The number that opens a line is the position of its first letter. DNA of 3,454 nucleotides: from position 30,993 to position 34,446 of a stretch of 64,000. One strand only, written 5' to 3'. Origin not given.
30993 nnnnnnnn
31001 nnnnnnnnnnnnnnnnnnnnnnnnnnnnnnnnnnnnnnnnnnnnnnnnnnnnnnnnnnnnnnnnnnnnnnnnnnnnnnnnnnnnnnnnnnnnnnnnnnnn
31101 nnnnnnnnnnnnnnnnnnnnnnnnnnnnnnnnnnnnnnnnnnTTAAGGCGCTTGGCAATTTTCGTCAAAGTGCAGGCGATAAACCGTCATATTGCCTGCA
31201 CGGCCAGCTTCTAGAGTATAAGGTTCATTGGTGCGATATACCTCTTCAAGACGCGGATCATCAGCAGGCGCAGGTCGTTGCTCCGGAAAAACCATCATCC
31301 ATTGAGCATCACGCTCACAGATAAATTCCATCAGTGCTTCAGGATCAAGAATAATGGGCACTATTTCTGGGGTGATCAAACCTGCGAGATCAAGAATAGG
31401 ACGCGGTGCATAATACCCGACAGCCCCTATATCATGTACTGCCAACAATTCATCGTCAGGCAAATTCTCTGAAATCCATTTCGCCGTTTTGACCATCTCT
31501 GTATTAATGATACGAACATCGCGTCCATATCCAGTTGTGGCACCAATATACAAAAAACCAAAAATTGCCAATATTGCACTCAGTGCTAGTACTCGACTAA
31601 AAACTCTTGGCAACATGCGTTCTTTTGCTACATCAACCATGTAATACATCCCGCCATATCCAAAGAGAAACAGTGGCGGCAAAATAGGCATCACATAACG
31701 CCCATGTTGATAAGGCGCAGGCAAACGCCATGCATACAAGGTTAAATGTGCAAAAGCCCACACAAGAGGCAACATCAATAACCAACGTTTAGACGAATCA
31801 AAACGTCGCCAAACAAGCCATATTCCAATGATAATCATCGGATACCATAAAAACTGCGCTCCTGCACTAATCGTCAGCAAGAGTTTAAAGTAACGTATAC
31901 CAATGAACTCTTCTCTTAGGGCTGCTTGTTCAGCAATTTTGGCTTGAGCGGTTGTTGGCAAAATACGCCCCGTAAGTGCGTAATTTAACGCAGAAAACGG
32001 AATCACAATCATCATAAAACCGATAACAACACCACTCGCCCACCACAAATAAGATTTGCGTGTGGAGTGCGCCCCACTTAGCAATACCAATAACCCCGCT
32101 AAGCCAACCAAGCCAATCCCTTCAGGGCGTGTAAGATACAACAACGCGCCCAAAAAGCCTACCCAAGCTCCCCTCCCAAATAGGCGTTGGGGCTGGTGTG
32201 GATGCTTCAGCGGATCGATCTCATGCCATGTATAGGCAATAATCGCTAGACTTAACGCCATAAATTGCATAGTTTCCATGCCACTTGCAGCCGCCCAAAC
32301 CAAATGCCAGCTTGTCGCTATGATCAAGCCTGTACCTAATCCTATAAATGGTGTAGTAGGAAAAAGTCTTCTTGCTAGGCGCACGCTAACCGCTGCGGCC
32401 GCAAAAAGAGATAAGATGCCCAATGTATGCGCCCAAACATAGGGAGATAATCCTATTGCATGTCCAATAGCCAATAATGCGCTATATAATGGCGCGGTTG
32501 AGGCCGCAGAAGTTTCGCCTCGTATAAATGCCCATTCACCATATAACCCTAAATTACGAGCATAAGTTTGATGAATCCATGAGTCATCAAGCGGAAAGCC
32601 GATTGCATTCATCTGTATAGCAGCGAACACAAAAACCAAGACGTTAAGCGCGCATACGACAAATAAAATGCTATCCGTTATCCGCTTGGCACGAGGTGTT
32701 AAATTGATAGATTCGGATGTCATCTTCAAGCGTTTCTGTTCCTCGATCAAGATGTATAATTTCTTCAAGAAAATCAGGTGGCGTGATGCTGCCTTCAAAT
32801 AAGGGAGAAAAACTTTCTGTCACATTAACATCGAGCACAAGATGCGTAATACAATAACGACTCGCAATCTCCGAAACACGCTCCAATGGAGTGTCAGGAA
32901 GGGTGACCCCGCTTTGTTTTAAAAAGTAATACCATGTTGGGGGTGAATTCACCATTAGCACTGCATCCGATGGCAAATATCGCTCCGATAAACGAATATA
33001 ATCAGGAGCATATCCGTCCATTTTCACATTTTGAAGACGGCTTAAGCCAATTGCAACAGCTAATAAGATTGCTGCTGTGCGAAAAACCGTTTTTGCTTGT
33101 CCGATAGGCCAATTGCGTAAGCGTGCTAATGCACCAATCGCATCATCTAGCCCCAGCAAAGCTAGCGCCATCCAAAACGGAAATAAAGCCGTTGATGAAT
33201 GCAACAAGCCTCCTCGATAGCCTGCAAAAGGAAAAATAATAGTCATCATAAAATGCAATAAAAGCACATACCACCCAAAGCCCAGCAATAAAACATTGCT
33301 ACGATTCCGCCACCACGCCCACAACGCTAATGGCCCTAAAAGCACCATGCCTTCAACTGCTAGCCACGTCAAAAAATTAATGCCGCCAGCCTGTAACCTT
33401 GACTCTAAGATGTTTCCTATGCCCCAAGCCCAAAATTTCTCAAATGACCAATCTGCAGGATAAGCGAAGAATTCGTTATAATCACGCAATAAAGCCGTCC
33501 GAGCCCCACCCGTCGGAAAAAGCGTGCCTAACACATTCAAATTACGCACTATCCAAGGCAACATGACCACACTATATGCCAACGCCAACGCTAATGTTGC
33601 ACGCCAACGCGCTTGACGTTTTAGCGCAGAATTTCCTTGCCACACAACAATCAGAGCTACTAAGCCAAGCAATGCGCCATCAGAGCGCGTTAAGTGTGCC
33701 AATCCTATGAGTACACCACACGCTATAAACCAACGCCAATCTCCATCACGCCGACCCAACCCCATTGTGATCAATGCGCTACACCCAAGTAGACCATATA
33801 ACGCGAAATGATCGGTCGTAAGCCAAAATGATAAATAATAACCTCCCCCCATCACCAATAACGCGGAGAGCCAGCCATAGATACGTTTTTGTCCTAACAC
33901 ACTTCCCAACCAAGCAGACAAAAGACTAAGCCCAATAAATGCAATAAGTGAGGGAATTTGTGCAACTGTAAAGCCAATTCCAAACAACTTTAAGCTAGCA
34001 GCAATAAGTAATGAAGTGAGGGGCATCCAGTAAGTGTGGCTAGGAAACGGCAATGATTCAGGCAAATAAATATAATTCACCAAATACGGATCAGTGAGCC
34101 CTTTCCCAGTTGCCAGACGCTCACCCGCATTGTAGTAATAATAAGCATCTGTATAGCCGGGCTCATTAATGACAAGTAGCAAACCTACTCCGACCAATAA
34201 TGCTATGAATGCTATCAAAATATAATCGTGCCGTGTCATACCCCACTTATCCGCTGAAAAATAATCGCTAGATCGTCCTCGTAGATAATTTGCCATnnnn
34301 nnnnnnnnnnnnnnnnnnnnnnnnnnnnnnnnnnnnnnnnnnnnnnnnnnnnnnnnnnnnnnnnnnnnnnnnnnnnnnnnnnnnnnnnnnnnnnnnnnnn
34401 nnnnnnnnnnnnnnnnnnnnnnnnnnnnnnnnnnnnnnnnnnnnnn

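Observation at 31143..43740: Envelope-glycan locus built from six GT-C-like polytopic membrane proteins plus one phosphoglycosyl transferase, with no cytoplasmic GT, flippase, polymerase or exporter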

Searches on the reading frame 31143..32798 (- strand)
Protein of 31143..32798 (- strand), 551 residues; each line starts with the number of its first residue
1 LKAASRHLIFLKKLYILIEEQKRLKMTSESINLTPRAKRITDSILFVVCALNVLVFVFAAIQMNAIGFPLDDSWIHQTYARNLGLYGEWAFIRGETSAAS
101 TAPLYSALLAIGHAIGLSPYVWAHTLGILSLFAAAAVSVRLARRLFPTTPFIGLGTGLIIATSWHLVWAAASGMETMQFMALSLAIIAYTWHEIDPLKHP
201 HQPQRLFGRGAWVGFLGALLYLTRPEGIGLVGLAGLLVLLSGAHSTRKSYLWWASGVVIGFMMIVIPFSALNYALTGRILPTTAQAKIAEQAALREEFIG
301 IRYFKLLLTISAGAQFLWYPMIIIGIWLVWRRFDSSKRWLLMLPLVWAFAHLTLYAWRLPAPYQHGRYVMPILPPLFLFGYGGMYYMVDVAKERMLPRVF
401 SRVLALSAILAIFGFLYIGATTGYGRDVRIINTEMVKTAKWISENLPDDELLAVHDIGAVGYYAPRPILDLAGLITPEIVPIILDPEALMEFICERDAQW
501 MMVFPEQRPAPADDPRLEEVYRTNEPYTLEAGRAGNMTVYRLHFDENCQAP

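Call 4: search_protein_families(library=pfam, proteins=[window:31143-32798:-], max_evalue=0.1)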
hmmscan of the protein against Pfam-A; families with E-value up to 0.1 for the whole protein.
window:31143-32798:- (551 aa): 1 family
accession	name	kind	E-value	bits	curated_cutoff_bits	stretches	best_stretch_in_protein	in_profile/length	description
PF19948.4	DUF6410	-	0.035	14.3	25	0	179-280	76-169/189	Family of unknown function (DUF6410)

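Call 5: search_protein_families(library=ncbifam, proteins=[window:31143-32798:-], max_evalue=0.1)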
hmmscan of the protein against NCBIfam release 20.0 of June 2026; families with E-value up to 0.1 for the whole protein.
window:31143-32798:- (551 aa): 1 family
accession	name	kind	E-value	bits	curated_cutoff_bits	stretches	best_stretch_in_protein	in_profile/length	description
NF047440.1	LA3751_2_3_fam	subfamily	3.5e-09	36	200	1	117-436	95-404/460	LA_3751/LA_3752 family putative glycosyltransferase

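Call 32: find_homologous_proteins(query=window:31143-32723:-, max_evalue=0.00001)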
Query window:31143-32723:- (526 aa): 2727 proteins with E <= 0.00001 among 8000 candidates; the best 120 are listed.
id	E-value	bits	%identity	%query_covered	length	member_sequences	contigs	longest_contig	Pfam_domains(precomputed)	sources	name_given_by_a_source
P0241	0.0e+0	1193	100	100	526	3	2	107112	-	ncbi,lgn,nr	ncbi:MAG: hypothetical protein CUN55_08300 [Phototrophicales bacterium]|nr:MAG: hypothetical protein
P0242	6.1e-278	941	77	100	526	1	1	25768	-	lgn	-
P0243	1.4e-270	917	74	100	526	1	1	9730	-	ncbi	-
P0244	1.0e-253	861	72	100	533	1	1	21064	-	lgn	-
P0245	1.6e-223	761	64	98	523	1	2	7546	-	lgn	-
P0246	1.5e-220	752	65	100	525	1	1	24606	-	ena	-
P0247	7.1e-218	743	65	96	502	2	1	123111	-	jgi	-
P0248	1.5e-216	738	63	98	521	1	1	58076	-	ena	-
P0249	6.0e-216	736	63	98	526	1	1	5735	-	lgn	-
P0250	3.4e-197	675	61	95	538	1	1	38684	-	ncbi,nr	ncbi:MAG: hypothetical protein GYB66_08745 [Chloroflexi bacterium]|nr:hypothetical protein [Chlorofl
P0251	8.1e-197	673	61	97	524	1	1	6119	-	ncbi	-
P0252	2.6e-195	668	59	100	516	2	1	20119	-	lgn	-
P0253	1.0e-194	666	60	98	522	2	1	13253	-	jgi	jgi:hypothetical protein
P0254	2.9e-193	662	59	100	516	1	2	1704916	-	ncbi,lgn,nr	ncbi:MAG: hypothetical protein H6673_13880 [Anaerolineales bacterium]|nr:hypothetical protein [Anaer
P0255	9.5e-193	660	58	98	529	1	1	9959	-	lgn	-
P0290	5.2e-153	529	50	97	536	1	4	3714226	-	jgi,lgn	-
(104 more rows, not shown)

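Call 35: search_solved_structures(query=A3, max_evalue=10)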
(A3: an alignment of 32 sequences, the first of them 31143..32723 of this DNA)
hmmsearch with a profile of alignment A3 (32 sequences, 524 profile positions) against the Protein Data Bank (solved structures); distinct sequences matched with E-value up to 10: 1.
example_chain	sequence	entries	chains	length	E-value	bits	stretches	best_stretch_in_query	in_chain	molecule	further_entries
9fq7_4S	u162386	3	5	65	0.62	12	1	213-257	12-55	Cytochrome c oxidase subunit 7C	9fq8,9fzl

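Call 36: search_protein_families(library=pfam, alignment_id=A3, max_evalue=0.01)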
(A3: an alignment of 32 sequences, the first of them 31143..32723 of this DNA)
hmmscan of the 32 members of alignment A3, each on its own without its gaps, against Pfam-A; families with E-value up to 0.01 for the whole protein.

A. member 1, window:31143-32723:- (526 aa): 0 families

B. families by the number of members that match (of 32 scanned): 0 families

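Call 59: find_encoding_contigs(protein=P0290, flank=10000, max_places=2)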
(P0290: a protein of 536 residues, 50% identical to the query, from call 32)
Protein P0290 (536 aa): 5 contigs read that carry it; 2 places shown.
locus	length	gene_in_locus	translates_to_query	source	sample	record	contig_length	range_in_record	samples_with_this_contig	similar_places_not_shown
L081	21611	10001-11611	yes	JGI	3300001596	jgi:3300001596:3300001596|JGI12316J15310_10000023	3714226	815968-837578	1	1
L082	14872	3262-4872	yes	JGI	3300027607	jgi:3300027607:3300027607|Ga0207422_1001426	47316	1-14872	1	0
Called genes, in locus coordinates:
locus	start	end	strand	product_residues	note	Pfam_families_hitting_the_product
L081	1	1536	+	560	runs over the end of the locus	PF07676:PD40 (faint), PF00930:DPPIV_N (faint), PF26549:Tricorn_N, PF26550:Tricorn_2nd, PF26549:Tricorn_N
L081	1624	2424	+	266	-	PF00106:adh_short, PF13561:adh_short_C2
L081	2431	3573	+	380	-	PF06224:AlkZ-like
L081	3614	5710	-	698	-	PF03235:GmrSD_N, PF07510:GmrSD_C, PF18899:DUF5655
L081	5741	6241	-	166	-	PF13358:DDE_3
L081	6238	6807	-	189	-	PF13384:HTH_23, PF13518:HTH_28, PF13551:HTH_29, PF13565:HTH_32, PF13592:HTH_33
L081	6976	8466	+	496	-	-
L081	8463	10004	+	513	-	-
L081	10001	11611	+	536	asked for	-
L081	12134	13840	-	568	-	-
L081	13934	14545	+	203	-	PF01281:Ribosomal_L9_N, PF03948:Ribosomal_L9_C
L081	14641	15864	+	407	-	PF13413:HTH_25, PF13464:RodZ_C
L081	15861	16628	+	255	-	PF00378:ECH_1, PF16113:ECH_2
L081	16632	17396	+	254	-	PF13489:Methyltransf_23, PF13847:Methyltransf_31, PF08241:Methyltransf_11, PF08242:Methyltransf_12, PF13649:Methyltransf_25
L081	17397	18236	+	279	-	-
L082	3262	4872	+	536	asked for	-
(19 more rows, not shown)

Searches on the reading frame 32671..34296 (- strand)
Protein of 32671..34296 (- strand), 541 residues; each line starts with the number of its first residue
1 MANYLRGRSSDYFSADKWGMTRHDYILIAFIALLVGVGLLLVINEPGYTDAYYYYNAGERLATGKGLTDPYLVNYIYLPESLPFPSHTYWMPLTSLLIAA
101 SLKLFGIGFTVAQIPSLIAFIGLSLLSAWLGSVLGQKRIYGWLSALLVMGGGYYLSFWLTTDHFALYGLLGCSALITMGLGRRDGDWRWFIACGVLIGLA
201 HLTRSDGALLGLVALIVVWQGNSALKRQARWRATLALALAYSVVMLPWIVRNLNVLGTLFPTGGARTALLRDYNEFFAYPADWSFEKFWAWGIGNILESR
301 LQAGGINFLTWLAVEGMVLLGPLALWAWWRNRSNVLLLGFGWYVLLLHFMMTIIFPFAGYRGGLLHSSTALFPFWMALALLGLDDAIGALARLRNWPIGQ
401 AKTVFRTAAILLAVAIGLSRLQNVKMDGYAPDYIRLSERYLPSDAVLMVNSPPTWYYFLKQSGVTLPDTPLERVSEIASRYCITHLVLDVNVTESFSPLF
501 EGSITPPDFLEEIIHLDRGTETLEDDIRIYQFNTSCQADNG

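Call 4: search_protein_families(library=pfam, proteins=[window:32671-34296:-], max_evalue=0.1)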
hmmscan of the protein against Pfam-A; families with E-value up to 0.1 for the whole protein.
window:32671-34296:- (541 aa): 1 family
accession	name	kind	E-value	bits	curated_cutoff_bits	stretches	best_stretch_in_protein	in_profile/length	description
PF13231.12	PMT_2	-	1.4e-05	25.8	26.1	1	92-248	4-160/160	Dolichyl-phosphate-mannose-protein mannosyltransferase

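Call 5: search_protein_families(library=ncbifam, proteins=[window:32671-34296:-], max_evalue=0.1)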
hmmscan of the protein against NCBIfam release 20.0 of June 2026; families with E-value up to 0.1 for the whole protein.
window:32671-34296:- (541 aa): 0 families

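Call 41: search_solved_structures(query=A5, max_evalue=10)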
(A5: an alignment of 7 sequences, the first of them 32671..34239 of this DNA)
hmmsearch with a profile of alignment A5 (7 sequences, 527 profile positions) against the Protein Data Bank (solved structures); distinct sequences matched with E-value up to 10: 0.

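Call 56: search_protein_families(library=pfam, alignment_id=A5, max_evalue=0.1)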
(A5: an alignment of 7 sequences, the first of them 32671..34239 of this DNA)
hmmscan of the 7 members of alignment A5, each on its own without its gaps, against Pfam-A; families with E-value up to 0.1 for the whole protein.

A. member 1, window:32671-34239:- (522 aa): 1 family
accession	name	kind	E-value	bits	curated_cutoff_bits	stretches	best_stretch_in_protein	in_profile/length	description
PF13231.12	PMT_2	-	1.3e-05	25.9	26.1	1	73-229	4-160/160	Dolichyl-phosphate-mannose-protein mannosyltransferase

B. families by the number of members that match (of 7 scanned): 2 families
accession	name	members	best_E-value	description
PF13231.12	PMT_2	3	1.3e-05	Dolichyl-phosphate-mannose-protein mannosyltransferase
PF17280.7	DUF5345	1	0.06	Family of unknown function (DUF5345)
